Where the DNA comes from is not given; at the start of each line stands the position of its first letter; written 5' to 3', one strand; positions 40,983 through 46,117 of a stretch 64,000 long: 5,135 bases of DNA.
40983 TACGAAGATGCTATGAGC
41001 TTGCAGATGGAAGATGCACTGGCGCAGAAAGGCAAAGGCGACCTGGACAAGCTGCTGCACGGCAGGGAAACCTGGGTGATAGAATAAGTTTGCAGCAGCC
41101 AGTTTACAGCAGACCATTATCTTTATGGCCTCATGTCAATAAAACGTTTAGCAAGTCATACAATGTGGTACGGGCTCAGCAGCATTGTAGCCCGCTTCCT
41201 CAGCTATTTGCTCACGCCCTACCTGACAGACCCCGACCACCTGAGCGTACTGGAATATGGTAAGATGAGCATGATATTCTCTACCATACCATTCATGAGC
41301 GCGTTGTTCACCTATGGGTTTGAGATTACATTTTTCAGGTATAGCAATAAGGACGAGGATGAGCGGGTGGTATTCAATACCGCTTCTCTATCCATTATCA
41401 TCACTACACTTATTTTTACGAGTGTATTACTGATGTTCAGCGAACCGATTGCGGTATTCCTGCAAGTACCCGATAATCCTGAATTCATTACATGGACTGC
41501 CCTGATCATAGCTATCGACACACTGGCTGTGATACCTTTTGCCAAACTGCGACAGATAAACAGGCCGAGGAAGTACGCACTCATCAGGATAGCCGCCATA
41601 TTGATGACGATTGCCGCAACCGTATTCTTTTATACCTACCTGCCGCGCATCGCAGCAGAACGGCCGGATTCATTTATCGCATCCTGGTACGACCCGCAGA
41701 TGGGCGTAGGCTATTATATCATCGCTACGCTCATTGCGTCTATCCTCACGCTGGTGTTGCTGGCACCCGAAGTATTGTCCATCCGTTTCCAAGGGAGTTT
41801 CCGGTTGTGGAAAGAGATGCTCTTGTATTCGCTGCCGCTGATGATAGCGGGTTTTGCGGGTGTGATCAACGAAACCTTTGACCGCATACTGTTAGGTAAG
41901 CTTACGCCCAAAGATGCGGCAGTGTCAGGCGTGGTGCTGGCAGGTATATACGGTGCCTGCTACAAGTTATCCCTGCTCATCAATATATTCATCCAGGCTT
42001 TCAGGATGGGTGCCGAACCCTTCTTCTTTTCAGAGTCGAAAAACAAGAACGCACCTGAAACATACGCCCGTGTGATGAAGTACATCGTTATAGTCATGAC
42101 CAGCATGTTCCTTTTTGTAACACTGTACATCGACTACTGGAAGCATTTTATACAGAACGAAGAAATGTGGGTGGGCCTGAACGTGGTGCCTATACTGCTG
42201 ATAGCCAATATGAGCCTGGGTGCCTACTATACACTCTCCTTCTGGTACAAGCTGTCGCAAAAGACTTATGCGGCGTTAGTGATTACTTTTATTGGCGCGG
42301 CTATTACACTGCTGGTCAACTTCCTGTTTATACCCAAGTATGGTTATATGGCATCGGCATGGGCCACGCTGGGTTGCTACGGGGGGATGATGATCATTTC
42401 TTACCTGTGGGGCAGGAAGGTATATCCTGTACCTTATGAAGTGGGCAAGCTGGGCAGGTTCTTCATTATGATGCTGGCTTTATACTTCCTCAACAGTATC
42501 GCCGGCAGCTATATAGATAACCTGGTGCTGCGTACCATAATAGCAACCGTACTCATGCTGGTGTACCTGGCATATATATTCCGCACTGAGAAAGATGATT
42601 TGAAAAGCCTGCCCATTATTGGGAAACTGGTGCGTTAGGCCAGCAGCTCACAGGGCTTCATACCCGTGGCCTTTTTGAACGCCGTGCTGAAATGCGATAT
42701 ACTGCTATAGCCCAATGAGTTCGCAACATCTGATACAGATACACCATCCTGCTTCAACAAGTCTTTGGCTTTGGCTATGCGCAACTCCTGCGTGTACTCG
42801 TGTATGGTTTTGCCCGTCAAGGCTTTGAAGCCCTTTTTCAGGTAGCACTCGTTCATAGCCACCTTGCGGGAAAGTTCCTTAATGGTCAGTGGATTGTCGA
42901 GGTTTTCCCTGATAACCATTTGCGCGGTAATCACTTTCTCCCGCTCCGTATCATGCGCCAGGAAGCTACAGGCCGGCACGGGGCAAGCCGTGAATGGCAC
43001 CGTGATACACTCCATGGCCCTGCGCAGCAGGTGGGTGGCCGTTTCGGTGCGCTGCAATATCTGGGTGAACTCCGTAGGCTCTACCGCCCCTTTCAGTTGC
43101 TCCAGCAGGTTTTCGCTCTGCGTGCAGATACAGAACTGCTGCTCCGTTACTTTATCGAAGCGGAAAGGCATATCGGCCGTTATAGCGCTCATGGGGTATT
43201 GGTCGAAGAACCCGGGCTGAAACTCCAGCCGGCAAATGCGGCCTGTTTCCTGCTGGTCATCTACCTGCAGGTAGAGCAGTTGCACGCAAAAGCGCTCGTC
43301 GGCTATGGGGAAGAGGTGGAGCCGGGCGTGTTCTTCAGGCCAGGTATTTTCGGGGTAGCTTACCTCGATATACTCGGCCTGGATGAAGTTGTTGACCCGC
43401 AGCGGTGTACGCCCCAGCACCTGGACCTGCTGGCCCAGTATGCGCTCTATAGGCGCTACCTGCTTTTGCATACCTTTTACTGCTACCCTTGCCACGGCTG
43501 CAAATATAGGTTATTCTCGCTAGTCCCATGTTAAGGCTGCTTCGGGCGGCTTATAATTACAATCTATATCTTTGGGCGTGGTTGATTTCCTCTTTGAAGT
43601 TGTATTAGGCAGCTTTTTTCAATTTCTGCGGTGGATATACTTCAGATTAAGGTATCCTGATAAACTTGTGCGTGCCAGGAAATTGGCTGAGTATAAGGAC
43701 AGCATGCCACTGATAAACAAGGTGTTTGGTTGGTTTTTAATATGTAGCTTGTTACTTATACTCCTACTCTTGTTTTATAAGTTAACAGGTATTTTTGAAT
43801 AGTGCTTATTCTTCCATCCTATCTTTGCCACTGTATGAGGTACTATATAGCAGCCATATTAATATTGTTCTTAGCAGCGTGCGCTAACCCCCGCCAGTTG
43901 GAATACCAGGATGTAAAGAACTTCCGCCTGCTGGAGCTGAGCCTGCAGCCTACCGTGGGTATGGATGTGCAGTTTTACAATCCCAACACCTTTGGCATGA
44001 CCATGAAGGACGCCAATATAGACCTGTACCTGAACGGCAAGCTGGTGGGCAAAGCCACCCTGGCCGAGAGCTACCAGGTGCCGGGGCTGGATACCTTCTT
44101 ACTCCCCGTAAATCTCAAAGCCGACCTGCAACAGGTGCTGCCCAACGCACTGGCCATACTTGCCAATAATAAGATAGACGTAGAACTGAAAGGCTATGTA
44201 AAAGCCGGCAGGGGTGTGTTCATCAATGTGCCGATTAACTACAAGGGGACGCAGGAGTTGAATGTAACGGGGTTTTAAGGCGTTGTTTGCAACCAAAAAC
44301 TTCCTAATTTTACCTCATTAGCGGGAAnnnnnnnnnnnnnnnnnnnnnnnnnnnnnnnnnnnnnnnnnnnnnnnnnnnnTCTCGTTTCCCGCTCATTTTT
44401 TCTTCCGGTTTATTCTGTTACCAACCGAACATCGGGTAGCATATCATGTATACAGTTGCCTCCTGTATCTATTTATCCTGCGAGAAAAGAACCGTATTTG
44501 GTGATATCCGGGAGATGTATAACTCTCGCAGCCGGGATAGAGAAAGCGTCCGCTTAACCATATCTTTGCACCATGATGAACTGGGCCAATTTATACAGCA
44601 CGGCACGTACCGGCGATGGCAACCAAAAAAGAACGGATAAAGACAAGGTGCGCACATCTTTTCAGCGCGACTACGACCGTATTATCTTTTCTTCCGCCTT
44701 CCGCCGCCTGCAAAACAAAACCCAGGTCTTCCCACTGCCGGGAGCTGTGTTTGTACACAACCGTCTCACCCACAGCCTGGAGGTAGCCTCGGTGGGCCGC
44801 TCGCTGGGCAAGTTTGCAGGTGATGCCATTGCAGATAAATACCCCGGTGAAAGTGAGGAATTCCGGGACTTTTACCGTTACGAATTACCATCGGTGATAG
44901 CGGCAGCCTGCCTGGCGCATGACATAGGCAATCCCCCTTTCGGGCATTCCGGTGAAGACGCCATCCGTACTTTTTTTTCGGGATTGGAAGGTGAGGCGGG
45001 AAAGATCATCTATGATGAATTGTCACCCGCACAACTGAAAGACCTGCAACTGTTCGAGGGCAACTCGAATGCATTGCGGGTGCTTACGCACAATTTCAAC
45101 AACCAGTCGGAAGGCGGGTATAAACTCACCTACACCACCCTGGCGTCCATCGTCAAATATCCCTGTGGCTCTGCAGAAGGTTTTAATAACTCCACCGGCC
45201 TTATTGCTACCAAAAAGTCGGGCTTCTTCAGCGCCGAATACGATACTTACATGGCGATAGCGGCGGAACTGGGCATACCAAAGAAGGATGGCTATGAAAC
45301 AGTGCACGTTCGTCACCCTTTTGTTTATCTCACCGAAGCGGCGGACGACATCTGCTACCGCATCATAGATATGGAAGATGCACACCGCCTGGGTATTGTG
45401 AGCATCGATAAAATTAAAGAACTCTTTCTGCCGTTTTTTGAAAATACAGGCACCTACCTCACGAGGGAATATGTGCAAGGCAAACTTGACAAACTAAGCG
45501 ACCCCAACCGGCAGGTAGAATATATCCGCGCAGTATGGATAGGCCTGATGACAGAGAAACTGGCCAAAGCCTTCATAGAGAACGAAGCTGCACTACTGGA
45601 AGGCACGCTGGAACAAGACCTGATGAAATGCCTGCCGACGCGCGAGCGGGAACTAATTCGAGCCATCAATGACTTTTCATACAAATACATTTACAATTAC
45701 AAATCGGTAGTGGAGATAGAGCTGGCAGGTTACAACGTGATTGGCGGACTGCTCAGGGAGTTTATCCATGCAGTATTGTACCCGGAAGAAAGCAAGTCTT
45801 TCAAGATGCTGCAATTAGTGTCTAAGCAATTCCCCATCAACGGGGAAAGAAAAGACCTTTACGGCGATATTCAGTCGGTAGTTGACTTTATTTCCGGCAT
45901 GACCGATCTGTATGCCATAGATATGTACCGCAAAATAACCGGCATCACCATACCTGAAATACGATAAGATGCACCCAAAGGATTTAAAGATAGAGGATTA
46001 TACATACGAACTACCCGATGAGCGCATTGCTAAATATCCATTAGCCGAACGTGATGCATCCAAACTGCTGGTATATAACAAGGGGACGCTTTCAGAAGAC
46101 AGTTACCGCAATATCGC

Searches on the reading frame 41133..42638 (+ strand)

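Call 62: search_protein_families(library=pfam, proteins=[window:41133-42638:+], max_evalue=0.001)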
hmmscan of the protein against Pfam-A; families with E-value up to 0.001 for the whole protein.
window:41133-42638:+ (501 aa): 2 families
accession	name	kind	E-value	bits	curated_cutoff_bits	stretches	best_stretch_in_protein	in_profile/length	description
PF01943.22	Polysacc_synt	-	1.7e-18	67.5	28.2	1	9-292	4-263/274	Polysaccharide biosynthesis protein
PF13440.11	Polysacc_synt_3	-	1.4e-06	28.2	23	1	37-165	6-131/293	Polysaccharide biosynthesis protein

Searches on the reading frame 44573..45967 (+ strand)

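Call 62: search_protein_families(library=pfam, proteins=[window:44573-45967:+], max_evalue=0.001)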
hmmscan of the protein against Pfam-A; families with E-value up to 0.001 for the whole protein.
window:44573-45967:+ (464 aa): 2 families
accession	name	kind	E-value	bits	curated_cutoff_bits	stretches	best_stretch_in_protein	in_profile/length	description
PF13286.11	HD_assoc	-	3.5e-07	31.1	22.2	1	355-454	4-91/91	Phosphohydrolase-associated domain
PF01966.28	HD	-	8.7e-07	29.7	22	1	64-136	1-54/116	HD domain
